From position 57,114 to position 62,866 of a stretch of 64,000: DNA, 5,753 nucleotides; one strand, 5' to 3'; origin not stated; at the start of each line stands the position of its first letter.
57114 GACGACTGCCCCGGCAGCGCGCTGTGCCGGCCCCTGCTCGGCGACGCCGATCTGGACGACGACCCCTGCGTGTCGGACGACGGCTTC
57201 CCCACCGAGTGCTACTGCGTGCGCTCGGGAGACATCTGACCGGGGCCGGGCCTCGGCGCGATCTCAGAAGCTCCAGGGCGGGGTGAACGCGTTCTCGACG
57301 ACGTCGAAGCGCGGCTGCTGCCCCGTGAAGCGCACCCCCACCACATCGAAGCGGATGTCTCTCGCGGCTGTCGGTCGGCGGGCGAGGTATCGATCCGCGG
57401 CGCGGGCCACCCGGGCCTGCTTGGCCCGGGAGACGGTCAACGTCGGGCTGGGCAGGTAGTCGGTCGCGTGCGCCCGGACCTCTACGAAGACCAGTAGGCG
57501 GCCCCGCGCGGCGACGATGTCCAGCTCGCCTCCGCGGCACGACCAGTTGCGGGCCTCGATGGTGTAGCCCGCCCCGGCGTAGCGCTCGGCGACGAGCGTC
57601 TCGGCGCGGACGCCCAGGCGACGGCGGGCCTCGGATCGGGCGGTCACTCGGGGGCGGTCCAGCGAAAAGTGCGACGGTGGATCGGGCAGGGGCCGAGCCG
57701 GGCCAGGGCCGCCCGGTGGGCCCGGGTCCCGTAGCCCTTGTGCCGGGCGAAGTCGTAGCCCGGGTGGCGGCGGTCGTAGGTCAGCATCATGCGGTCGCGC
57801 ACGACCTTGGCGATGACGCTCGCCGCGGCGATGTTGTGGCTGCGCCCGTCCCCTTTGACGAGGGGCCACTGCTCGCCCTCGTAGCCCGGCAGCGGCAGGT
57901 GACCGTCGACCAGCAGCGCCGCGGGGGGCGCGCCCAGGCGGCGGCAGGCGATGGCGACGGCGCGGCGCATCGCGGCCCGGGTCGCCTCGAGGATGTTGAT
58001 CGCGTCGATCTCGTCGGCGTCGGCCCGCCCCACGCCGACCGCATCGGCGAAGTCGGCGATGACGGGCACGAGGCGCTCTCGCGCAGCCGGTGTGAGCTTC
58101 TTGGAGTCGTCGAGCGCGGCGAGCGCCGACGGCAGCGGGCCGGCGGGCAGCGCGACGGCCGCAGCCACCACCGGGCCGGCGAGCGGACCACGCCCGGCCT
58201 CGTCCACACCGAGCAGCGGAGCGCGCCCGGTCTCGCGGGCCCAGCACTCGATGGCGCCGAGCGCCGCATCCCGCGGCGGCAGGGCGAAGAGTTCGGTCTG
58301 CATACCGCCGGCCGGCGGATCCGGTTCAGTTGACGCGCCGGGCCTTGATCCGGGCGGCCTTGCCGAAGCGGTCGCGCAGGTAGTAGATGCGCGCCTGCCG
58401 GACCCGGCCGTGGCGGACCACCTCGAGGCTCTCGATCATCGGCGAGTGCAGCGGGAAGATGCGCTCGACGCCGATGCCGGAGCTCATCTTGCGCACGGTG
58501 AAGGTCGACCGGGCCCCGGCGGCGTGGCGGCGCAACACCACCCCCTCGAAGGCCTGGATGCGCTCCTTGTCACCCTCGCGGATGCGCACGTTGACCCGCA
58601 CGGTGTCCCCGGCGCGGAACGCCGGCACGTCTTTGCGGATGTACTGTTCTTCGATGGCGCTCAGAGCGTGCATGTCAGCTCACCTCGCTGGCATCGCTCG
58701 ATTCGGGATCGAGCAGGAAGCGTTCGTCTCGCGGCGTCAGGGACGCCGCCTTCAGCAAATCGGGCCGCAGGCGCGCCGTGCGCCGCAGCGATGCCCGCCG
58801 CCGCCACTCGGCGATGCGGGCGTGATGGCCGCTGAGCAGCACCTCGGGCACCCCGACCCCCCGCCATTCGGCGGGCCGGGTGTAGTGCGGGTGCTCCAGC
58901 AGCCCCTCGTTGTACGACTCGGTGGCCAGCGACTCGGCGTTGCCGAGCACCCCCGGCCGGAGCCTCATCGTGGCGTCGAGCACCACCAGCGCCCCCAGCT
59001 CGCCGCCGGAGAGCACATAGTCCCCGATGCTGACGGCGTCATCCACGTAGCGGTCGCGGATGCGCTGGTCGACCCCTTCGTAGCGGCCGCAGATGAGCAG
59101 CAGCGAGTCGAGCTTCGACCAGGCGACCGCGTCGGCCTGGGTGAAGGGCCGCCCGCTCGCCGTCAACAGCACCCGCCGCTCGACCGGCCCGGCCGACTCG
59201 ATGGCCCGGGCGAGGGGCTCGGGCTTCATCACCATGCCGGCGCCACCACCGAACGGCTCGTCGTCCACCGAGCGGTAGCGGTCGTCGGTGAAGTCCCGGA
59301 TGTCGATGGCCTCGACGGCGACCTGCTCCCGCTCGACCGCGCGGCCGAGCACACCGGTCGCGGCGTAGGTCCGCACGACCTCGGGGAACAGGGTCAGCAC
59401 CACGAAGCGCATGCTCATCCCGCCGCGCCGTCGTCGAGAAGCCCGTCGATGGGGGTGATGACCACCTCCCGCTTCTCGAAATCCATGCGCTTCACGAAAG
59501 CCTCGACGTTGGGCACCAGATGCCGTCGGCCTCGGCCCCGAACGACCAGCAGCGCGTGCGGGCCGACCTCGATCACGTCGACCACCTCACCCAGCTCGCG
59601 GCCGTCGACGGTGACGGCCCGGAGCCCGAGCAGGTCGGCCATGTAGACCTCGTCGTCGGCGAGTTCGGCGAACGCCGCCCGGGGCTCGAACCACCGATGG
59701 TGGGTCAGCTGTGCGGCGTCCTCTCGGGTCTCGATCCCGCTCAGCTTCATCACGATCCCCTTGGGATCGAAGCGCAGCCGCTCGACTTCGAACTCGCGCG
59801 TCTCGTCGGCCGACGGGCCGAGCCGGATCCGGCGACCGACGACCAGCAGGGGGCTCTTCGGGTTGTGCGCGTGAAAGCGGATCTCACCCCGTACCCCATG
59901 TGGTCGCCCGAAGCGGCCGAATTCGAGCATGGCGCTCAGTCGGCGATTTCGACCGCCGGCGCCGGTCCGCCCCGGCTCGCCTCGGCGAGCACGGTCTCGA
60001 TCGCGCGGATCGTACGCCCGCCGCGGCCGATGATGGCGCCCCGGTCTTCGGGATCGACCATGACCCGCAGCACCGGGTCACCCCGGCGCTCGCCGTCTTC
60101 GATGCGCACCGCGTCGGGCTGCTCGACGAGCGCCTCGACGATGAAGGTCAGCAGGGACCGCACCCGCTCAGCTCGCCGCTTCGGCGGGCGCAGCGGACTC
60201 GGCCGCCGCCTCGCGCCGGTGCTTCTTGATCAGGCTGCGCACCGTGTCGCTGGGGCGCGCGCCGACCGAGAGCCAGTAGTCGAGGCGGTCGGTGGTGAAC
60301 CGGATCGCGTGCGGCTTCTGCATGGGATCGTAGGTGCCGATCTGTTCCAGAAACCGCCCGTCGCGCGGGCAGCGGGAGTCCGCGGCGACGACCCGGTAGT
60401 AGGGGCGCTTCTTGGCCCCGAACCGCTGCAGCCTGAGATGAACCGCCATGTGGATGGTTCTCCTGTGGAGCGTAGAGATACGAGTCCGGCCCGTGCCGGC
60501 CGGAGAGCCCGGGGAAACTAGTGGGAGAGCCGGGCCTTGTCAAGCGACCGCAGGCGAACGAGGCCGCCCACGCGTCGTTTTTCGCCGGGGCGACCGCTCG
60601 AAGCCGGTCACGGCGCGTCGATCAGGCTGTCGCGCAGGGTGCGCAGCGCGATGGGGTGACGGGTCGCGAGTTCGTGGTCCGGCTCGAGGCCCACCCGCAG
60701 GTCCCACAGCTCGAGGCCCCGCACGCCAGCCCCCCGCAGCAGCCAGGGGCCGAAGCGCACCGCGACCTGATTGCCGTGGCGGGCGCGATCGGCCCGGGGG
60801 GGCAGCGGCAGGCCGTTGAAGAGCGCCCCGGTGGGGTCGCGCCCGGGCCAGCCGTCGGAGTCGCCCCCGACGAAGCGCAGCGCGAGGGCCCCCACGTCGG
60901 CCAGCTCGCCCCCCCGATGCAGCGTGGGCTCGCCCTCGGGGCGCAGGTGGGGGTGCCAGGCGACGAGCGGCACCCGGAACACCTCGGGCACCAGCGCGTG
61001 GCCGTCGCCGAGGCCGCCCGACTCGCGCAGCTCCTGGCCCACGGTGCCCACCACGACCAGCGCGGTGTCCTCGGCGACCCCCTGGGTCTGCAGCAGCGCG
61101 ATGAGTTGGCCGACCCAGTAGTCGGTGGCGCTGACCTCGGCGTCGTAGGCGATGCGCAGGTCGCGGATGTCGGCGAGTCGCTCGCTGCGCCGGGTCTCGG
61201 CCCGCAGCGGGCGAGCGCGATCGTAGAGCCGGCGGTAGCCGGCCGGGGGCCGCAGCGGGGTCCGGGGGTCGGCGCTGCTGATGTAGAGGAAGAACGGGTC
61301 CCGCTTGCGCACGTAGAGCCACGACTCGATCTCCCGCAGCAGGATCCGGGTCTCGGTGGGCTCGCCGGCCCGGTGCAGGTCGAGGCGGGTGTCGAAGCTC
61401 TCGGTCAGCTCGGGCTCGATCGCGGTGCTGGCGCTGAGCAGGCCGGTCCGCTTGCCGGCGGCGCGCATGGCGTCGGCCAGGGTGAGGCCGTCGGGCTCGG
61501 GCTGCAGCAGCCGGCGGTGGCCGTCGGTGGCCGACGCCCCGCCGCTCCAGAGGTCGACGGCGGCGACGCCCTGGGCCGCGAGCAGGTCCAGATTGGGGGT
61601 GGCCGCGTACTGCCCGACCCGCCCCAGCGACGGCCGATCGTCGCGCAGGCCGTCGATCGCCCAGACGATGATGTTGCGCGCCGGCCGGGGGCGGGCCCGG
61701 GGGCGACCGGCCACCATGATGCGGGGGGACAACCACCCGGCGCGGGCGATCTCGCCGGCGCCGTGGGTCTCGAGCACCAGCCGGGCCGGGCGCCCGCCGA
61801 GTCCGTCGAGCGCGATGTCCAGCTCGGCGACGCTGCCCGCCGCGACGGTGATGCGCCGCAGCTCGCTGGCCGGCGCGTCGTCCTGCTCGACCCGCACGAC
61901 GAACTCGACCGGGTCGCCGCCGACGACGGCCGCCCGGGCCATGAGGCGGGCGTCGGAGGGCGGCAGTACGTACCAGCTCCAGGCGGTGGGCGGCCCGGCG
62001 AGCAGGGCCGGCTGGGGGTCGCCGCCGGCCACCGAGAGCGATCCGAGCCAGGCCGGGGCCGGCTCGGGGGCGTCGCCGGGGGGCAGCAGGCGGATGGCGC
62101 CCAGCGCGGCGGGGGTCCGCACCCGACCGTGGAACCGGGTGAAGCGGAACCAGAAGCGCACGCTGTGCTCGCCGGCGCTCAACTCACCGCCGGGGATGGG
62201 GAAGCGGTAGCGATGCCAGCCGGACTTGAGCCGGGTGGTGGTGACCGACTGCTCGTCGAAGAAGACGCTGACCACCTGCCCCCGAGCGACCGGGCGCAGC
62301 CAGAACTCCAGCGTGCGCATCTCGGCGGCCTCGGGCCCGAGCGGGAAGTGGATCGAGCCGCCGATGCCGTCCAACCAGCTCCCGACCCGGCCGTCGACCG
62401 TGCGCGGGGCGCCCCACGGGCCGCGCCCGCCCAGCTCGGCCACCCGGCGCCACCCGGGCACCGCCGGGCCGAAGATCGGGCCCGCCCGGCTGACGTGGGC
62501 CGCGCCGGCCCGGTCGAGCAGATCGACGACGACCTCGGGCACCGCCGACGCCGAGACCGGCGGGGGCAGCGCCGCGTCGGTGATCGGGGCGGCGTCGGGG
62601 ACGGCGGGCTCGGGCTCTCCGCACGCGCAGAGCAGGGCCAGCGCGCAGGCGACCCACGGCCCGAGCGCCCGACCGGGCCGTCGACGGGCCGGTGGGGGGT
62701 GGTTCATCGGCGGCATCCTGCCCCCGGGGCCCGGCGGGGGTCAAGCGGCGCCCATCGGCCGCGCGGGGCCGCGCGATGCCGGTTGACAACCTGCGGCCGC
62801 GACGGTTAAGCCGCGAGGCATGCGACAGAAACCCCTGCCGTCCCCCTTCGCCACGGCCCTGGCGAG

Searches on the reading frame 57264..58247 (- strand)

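Call 21: search_protein_families(library=ncbifam, proteins=[window:57264-58247:-], max_evalue=0.00001)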
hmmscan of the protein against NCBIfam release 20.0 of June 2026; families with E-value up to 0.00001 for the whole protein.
window:57264-58247:- (327 aa): 18 families
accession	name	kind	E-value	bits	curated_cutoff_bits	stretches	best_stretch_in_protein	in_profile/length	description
NF009154.0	PRK12497.3-3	equivalog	1e-30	106.3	109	1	202-320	3-122/123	YraN family protein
NF011268.0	PRK14675.1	equivalog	3.7e-21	75.4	180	1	205-321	6-123/127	hypothetical protein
NF009150.0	PRK12497.1-3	equivalog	2.4e-19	69.6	81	1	207-321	4-117/118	YraN family protein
NF011273.0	PRK14680.1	equivalog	5.9e-19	68.3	199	1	206-321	3-118/134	hypothetical protein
NF011271.0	PRK14678.1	equivalog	1e-18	67.5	172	1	206-311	3-106/120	hypothetical protein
NF009151.0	PRK12497.1-5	equivalog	3.9e-17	62.7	124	1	204-313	9-116/126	YraN family protein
NF011274.0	PRK14681.1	equivalog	5.4e-17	62.1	207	1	200-321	34-158/158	hypothetical protein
NF009153.0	PRK12497.3-1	equivalog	2.2e-16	60.2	171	1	202-309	3-112/125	YraN family protein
TIGR00252.1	TIGR00252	hypoth_equivalog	1e-14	54.5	69.05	1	209-311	7-111/123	YraN family protein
NF011269.0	PRK14676.1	equivalog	3.7e-13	49.7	190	1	206-322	4-116/117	hypothetical protein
NF011280.0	PRK14688.1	equivalog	2.7e-12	46.8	230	1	208-321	5-118/121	hypothetical protein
NF011272.0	PRK14679.1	equivalog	4.5e-12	46.3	168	1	201-305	8-111/129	hypothetical protein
NF011281.0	PRK14689.1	equivalog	5.2e-12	45.9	122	1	209-296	8-96/128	hypothetical protein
NF009152.0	PRK12497.2-4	equivalog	5.7e-12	45.7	111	1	208-293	7-90/114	YraN family protein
NF011267.0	PRK14674.1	equivalog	1.6e-10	41.2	232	1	210-308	6-105/133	hypothetical protein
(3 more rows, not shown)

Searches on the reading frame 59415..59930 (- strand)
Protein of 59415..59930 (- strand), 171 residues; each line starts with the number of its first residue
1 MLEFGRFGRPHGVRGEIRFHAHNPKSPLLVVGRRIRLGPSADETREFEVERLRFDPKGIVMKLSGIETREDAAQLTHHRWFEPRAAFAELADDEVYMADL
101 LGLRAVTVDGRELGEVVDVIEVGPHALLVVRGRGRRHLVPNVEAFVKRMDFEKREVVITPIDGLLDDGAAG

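Call 21: search_protein_families(library=ncbifam, proteins=[window:59415-59930:-], max_evalue=0.00001)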
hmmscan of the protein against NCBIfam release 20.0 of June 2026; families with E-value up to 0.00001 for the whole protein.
window:59415-59930:- (171 aa): 6 families
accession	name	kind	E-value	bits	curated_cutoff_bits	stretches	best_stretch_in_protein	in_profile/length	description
TIGR02273.1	16S_RimM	equivalog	9e-33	113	66.2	1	2-163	2-165/166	ribosome maturation factor RimM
NF010403.0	PRK13829.1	equivalog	7.9e-22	77.5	145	1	2-168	8-173/177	16S rRNA-processing protein RimM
NF011184.0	PRK14590.1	equivalog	8.6e-16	57.9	189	1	2-158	6-167/176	16S rRNA-processing protein RimM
NF011185.0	PRK14591.1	equivalog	1.4e-11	44.7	223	1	58-158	63-163/169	16S rRNA-processing protein RimM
NF011186.0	PRK14592.1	equivalog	3e-11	43.4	190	1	8-160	12-162/171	16S rRNA-processing protein RimM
NF011188.0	PRK14594.1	equivalog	9.2e-08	32.3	174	1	44-157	46-158/166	16S rRNA-processing protein RimM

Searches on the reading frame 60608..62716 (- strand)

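Call 21: search_protein_families(library=ncbifam, proteins=[window:60608-62716:-], max_evalue=0.00001)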
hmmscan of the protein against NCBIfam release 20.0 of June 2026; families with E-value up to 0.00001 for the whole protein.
window:60608-62716:- (702 aa): 0 families

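Call 24: search_protein_families(library=pfam, proteins=[window:60608-62716:-], max_evalue=0.00001)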
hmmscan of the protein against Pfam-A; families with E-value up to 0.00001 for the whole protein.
window:60608-62716:- (702 aa): 1 family
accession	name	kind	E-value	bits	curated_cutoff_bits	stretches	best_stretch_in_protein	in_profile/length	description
PF00884.28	Sulfatase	-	5.9e-13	49.2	25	1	348-594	2-279/301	Sulfatase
